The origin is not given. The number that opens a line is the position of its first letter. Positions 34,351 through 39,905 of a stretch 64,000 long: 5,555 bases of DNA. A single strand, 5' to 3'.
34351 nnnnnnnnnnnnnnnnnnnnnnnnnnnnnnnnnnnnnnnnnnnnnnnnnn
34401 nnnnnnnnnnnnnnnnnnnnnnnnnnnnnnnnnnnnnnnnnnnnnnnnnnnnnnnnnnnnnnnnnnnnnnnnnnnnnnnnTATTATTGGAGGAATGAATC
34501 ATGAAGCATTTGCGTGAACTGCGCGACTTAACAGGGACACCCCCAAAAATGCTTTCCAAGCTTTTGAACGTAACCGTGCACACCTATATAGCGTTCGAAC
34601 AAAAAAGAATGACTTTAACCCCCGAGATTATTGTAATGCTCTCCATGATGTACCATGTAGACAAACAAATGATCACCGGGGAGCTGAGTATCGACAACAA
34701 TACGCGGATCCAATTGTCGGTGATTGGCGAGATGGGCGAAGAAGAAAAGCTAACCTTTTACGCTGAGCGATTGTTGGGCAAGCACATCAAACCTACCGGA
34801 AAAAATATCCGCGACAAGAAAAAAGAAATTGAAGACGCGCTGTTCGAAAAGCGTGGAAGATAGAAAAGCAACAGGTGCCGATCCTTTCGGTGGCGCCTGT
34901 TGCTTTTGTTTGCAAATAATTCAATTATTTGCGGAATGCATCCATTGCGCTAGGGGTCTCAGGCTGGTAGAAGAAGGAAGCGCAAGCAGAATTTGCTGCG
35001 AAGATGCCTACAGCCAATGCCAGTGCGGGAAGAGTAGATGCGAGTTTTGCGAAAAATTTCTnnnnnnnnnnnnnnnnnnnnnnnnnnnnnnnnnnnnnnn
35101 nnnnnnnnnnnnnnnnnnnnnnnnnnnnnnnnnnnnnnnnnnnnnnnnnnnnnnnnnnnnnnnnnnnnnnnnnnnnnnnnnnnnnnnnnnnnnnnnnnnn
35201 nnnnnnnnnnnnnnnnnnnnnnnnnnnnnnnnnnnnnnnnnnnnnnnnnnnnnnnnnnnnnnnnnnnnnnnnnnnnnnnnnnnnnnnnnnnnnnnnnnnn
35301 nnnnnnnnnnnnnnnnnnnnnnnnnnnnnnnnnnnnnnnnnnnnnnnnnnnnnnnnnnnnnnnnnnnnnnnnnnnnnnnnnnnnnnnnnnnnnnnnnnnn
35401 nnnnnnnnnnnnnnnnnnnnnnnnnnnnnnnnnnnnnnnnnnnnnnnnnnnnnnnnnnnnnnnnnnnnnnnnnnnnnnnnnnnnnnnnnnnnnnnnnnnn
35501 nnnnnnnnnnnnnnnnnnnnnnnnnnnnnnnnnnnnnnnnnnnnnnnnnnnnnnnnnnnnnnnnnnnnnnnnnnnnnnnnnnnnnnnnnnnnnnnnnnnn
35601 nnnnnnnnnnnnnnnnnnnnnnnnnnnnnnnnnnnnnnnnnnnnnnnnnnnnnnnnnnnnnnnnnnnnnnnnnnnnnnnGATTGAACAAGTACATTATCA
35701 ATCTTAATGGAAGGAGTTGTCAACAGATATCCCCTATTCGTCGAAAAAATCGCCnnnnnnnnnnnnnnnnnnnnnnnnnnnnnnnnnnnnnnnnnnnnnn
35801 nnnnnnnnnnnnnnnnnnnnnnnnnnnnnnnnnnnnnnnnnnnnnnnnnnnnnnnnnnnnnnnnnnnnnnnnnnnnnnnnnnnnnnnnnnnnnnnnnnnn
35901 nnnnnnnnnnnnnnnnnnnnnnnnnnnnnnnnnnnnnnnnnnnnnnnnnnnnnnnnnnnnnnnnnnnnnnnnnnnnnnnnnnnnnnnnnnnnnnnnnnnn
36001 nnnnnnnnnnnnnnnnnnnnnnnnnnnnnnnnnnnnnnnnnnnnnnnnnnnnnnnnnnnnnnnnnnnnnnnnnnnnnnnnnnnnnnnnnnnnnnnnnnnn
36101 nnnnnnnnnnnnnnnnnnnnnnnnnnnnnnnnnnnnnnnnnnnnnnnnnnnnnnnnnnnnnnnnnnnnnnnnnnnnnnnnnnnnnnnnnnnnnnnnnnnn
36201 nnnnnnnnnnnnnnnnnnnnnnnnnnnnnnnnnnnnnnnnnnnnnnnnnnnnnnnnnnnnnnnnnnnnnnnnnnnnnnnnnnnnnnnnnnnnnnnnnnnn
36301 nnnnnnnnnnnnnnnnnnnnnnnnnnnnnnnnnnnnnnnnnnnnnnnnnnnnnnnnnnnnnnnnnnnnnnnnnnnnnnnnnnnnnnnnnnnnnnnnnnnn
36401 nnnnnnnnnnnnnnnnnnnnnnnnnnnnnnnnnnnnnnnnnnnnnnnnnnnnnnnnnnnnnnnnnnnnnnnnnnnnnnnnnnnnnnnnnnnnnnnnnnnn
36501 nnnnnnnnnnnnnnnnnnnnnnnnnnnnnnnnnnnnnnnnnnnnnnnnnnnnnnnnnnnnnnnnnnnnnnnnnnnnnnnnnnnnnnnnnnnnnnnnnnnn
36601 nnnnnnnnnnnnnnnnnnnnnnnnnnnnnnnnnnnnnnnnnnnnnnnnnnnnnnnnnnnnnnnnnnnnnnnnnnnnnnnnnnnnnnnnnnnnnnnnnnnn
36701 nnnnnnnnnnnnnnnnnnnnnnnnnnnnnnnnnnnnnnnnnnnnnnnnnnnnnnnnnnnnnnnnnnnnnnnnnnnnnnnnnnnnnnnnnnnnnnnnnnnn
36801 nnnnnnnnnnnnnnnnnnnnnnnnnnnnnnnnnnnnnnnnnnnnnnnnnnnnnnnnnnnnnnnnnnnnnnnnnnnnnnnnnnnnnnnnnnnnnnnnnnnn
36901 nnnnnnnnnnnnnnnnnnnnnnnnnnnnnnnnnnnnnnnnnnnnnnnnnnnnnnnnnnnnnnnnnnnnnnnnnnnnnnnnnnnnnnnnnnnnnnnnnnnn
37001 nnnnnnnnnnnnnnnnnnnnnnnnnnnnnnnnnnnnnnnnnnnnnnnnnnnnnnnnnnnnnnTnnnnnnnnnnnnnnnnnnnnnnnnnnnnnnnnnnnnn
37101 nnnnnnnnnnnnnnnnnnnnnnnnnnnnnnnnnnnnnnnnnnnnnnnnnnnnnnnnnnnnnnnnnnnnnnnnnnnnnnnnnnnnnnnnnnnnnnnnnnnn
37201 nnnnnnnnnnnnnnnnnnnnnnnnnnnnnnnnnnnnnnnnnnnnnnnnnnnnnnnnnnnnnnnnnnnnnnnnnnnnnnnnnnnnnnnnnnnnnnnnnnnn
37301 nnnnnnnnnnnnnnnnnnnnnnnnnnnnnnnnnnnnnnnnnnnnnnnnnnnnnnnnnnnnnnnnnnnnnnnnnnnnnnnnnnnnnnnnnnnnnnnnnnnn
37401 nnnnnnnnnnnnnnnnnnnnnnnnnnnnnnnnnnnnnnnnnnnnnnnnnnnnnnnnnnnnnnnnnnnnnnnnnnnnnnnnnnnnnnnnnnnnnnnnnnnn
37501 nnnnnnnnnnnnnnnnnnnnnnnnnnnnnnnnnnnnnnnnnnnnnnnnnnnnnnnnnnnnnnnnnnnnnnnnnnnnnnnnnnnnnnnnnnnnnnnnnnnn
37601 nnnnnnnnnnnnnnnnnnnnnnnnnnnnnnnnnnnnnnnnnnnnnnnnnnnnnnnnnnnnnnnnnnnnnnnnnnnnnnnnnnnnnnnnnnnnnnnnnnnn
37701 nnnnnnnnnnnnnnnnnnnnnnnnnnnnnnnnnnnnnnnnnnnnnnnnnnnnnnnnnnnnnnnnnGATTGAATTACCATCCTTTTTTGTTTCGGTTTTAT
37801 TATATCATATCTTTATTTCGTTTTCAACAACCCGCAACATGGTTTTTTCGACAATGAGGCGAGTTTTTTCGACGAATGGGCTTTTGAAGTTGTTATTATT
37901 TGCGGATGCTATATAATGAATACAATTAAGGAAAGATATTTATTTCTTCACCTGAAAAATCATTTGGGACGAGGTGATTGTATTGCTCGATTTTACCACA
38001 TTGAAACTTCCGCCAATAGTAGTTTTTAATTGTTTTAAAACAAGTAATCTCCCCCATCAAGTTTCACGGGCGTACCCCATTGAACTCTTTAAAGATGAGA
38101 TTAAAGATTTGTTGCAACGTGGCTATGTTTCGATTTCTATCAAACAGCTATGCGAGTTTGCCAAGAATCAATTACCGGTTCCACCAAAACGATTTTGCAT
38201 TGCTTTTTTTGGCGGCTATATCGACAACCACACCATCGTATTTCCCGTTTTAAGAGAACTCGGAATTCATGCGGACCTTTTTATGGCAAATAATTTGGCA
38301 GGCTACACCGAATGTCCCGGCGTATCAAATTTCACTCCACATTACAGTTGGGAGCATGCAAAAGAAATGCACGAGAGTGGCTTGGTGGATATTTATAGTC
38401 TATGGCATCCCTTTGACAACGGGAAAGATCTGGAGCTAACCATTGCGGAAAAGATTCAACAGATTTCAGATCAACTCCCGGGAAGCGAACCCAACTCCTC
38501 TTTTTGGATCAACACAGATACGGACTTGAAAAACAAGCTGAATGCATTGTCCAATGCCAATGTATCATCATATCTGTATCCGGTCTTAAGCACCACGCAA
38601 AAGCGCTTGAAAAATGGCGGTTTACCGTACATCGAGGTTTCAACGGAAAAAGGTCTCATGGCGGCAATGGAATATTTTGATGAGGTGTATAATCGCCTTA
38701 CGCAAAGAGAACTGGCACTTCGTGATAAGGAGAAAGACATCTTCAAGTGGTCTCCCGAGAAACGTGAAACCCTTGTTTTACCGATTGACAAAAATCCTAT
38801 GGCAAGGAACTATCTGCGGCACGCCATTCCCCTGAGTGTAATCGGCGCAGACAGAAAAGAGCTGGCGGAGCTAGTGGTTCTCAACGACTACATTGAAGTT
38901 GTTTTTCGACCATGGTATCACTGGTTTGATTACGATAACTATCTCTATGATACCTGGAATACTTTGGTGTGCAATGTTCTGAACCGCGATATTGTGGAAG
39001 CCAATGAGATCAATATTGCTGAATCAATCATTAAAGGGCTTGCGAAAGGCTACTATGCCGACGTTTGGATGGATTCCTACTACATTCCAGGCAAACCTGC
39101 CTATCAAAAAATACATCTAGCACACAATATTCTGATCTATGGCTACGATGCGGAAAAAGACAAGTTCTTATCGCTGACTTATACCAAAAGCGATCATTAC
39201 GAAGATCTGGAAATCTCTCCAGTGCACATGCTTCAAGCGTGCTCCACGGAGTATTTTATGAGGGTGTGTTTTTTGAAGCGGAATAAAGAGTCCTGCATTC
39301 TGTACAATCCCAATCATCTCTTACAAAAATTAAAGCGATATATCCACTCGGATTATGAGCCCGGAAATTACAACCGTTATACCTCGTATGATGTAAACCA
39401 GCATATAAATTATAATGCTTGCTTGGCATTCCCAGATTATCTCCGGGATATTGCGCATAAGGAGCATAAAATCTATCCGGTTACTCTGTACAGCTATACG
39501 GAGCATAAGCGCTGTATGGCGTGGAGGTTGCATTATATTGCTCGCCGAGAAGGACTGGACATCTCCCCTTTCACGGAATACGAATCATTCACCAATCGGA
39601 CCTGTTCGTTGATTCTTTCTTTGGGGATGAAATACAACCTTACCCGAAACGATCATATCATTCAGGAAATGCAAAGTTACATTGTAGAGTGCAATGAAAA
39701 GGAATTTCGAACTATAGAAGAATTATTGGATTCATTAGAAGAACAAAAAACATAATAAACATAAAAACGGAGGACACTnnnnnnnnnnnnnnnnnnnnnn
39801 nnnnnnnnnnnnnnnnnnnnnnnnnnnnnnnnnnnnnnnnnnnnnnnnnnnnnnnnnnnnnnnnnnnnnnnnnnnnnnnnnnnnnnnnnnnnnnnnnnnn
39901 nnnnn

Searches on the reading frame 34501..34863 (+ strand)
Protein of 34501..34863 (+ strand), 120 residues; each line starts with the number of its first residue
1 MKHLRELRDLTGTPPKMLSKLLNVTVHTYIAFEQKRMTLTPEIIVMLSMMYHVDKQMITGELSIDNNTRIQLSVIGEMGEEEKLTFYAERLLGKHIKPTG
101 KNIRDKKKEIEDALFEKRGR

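Call 78: search_protein_families(library=ncbifam, proteins=[window:34501-34863:+], max_evalue=0.001)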
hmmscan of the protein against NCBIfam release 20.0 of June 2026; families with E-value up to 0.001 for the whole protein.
window:34501-34863:+ (120 aa): 1 family
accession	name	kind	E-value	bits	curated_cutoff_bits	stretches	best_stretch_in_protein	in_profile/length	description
NF052239.1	antitox_spr1629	equivalog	0.00064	18.9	335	1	2-69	5-72/377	spr1629 family repressor/antitoxin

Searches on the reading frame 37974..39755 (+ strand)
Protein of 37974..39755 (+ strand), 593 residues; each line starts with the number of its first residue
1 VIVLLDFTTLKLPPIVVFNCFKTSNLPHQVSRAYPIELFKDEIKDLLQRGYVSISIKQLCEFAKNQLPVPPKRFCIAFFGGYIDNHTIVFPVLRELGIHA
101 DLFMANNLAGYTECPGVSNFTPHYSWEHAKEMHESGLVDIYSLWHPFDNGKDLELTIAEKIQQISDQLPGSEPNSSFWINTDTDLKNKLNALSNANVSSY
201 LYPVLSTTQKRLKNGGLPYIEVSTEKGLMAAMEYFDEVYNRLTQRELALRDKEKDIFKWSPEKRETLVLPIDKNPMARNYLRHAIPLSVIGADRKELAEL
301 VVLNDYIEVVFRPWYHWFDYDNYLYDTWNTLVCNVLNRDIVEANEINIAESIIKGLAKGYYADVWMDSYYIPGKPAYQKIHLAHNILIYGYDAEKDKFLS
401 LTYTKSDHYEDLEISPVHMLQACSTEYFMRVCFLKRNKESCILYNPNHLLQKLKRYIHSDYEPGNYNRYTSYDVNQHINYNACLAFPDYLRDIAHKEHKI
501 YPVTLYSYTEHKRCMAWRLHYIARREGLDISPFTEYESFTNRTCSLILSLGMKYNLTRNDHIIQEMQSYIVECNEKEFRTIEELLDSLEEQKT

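Call 77: search_protein_families(library=pfam, proteins=[window:37974-39755:+], max_evalue=0.00001)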
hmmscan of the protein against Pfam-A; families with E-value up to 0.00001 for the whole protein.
window:37974-39755:+ (593 aa): 1 family
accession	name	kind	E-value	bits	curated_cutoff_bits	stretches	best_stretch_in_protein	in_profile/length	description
PF14399.12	BtrH_N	-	8.5e-07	29.7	29.7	1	346-399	76-130/134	Butirosin biosynthesis protein H, N-terminal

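Call 78: search_protein_families(library=ncbifam, proteins=[window:37974-39755:+], max_evalue=0.001)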
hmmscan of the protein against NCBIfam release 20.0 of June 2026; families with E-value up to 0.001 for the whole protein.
window:37974-39755:+ (593 aa): 2 families
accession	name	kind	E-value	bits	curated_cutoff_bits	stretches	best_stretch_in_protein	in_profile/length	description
TIGR03938.2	deacetyl_PgaB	equivalog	1.2e-05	23.8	321.9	1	36-142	28-140/621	poly-beta-1,6-N-acetyl-D-glucosamine N-deacetylase PgaB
NF011177.0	PRK14582.1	equivalog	8.9e-05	20.9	923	1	39-102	74-137/671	poly-beta-1,6-N-acetyl-D-glucosamine N-deacetylase PgaB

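Call 87: search_solved_structures(query=A7, max_evalue=1)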
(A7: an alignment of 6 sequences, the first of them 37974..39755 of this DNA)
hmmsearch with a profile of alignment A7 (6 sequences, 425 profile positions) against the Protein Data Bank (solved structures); distinct sequences matched with E-value up to 1: 3.
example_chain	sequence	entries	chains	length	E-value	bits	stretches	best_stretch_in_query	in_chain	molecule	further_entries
7nrd_LH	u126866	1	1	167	0.36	13.1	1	76-124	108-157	60S ribosomal protein L6-B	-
7mpi_AE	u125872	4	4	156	0.37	13.1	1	69-124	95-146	60S ribosomal protein L6-A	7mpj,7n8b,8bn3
7pzy_n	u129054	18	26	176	0.81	11.9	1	68-127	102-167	60S ribosomal protein L6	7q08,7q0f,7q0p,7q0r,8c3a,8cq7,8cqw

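Call 88: search_protein_families(library=pfam, alignment_id=A7, max_evalue=0.1)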
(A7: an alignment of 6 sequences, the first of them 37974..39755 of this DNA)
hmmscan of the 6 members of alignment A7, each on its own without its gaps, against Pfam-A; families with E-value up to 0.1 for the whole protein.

A. member 1, window:37974-39755:+ (593 aa): 2 families
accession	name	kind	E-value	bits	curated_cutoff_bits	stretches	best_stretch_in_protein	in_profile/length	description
PF14399.12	BtrH_N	-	8.5e-07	29.7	29.7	1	346-399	76-130/134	Butirosin biosynthesis protein H, N-terminal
PF01522.26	Polysacc_deac_1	-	0.024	15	23.1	1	73-162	8-84/124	Polysaccharide deacetylase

B. families by the number of members that match (of 6 scanned): 3 families
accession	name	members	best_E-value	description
PF14399.12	BtrH_N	5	4.5e-15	Butirosin biosynthesis protein H, N-terminal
PF01522.26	Polysacc_deac_1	2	0.00012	Polysaccharide deacetylase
PF19468.4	DUF6005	1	0.0088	Family of unknown function (DUF6005)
